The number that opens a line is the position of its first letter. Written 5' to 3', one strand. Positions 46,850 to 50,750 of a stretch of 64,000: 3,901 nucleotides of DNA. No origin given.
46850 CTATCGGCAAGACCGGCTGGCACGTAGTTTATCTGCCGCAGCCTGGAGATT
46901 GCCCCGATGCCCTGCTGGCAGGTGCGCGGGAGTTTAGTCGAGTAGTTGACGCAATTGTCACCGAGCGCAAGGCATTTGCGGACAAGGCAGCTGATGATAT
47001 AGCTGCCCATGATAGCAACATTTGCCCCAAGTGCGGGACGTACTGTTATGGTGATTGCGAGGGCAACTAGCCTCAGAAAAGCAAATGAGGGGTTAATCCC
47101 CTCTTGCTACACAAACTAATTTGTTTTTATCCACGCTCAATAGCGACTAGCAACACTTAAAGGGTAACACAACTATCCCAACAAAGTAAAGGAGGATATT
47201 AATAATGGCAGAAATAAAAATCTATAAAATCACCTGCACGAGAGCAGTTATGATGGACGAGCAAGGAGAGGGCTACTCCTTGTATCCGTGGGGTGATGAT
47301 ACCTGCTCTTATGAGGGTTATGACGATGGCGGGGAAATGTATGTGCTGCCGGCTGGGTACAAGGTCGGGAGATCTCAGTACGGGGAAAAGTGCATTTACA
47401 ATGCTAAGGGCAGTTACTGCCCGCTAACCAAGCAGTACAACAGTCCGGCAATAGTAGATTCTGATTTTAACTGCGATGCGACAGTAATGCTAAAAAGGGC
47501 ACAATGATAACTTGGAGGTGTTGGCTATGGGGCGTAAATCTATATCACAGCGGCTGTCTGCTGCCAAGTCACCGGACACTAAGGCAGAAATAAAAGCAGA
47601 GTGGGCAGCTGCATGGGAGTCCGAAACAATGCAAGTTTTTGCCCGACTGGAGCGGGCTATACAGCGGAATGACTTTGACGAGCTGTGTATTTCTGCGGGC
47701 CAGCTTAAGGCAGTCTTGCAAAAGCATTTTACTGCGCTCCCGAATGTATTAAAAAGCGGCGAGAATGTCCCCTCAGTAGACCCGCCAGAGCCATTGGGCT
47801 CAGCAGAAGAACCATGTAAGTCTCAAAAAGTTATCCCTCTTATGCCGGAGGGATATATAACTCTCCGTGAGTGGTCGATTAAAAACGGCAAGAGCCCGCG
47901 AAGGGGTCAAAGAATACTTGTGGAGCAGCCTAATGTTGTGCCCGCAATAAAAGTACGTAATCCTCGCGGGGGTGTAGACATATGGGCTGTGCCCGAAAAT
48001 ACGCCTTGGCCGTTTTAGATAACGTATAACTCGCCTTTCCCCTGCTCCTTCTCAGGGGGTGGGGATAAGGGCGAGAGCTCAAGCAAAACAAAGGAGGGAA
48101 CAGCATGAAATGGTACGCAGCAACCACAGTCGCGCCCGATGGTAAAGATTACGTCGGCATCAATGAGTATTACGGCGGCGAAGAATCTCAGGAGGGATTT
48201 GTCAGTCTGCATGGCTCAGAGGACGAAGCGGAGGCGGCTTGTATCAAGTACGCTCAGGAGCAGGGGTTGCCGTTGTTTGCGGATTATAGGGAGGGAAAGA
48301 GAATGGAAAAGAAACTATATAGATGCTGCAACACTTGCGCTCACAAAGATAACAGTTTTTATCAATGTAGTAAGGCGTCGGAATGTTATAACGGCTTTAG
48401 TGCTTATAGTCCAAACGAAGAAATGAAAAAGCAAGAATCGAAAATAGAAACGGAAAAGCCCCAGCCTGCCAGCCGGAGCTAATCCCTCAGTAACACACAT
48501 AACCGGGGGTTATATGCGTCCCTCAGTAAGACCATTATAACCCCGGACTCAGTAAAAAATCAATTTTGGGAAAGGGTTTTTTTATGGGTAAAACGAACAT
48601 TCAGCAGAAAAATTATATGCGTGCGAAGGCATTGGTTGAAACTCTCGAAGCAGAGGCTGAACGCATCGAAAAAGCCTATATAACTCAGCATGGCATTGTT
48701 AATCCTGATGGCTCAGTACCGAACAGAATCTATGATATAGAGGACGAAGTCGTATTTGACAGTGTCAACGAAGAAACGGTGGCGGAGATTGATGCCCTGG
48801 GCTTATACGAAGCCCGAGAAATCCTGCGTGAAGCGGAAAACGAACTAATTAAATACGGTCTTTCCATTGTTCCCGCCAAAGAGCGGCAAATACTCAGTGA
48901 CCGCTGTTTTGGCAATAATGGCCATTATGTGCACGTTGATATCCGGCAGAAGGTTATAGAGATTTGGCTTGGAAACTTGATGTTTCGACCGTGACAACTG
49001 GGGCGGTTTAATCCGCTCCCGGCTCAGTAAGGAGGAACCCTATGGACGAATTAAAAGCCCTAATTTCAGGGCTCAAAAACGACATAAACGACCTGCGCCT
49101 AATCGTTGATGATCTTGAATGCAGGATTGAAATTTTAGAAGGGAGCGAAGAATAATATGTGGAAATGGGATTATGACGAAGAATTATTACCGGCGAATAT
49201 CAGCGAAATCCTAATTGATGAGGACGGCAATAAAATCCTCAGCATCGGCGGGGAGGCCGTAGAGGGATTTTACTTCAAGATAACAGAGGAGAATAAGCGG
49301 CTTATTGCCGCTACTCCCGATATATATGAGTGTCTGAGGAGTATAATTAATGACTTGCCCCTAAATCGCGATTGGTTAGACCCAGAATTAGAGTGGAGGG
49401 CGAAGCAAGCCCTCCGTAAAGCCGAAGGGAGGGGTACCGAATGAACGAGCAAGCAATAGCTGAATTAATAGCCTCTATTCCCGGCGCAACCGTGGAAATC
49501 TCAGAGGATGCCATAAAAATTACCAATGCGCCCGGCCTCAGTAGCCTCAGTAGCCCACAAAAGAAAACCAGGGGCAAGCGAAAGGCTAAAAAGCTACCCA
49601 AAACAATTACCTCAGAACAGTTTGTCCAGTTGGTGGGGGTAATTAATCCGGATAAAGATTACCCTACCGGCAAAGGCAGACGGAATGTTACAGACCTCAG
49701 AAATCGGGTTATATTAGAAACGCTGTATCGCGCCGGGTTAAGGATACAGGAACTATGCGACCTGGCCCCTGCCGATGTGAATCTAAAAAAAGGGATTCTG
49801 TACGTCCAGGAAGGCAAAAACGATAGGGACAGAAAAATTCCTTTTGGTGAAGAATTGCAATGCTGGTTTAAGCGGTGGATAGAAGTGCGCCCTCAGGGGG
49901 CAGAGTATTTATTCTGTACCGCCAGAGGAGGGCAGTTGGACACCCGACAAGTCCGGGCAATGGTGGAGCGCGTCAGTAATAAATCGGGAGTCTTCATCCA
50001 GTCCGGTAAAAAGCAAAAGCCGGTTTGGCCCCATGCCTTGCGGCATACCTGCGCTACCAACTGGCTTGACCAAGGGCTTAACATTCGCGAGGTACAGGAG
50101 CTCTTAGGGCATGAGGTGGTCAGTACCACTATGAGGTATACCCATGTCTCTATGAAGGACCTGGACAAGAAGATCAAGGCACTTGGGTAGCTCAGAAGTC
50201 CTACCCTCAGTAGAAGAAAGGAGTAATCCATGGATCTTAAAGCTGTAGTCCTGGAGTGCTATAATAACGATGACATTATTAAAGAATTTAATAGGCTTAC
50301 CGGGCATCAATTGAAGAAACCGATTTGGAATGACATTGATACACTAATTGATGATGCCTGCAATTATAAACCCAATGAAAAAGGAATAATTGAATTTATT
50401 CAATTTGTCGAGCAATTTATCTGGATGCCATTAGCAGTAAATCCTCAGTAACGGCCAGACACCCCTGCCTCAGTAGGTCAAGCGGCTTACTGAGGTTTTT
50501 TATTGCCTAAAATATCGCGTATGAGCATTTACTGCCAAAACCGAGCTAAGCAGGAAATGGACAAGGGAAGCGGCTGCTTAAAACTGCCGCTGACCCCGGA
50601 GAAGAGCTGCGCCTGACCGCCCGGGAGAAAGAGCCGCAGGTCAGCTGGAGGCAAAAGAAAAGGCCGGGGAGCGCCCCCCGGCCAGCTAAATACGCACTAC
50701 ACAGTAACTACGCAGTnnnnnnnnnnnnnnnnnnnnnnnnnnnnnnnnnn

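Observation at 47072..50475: Dense, strand-polar CTCAG(TA) motif field across the accessory block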

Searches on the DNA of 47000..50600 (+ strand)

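Call 5: search_dna_similar(query=window:47000-50600:+, collection=phages, mode=distant)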
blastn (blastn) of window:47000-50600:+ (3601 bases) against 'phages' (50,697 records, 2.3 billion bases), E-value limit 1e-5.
No match.

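Call 67: search_rna_families(sources=[L001, L003, L006, L007, L008, L009, L010, L012, L014, L015, L016], threshold=gathering)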
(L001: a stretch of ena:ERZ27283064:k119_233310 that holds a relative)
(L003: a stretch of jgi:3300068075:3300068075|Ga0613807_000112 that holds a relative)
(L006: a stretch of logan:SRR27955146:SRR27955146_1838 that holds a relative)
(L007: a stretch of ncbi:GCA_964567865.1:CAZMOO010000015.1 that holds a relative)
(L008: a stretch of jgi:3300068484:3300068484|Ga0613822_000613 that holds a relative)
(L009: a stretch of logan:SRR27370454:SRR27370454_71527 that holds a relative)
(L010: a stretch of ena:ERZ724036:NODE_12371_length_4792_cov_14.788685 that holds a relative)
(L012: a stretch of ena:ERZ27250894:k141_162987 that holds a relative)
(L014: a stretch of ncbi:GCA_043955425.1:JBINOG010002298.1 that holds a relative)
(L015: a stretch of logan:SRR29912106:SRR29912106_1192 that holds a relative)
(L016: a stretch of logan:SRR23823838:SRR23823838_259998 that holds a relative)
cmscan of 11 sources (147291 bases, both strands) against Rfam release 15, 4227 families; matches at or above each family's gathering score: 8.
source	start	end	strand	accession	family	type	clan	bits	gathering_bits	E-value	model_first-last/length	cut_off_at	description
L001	2857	2927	-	RF00005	tRNA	Gene; tRNA;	CL00001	69.2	29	1.2e-12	1-71/71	no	tRNA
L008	4684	4738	+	RF02684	Twister-P5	Gene; ribozyme;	CL00120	62.8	37.6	2.5e-10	1-58/58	no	Type-P5 twister ribozyme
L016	5218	5285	-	RF02996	int-alpA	Gene; sRNA;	-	61.2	35.8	6.9e-10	1-71/71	no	int-alpA RNA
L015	3182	3257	+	RF02681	Twister-sister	Gene; ribozyme;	-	57.6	34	5.1e-10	1-81/81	no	Twister_sister_ribozyme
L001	2779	2850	-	RF00005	tRNA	Gene; tRNA;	CL00001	55.4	29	7.7e-09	1-71/71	no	tRNA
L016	1080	1155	+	RF02681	Twister-sister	Gene; ribozyme;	-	50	34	7.5e-08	1-81/81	no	Twister_sister_ribozyme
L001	2932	3004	-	RF00005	tRNA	Gene; tRNA;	CL00001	47.8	29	9e-07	1-71/71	no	tRNA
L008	7848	7913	+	RF02684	Twister-P5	Gene; ribozyme;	CL00120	44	37.6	1.6e-05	1-58/58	no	Type-P5 twister ribozyme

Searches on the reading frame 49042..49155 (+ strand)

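Call 12: search_protein_families(library=pfam, proteins=[window:49042-49155:+], max_evalue=0.01)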
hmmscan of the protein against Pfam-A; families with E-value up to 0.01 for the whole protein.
window:49042-49155:+ (37 aa): 0 families

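Call 13: search_protein_families(library=phrogs, proteins=[window:49042-49155:+], max_evalue=0.01)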
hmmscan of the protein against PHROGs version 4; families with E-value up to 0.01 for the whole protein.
window:49042-49155:+ (37 aa): 1 family
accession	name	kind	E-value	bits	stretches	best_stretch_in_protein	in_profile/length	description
phrog_19693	-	unknown function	0.0082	17.2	1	6-33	5-32/58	-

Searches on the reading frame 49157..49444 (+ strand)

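Call 12: search_protein_families(library=pfam, proteins=[window:49157-49444:+], max_evalue=0.01)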
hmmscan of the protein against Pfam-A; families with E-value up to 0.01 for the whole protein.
window:49157-49444:+ (95 aa): 0 families

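Call 13: search_protein_families(library=phrogs, proteins=[window:49157-49444:+], max_evalue=0.01)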
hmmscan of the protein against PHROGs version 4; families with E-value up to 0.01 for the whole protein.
window:49157-49444:+ (95 aa): 1 family
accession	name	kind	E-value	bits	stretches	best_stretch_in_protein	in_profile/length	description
phrog_1273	-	unknown function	8.1e-06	27.2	1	41-92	46-100/103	-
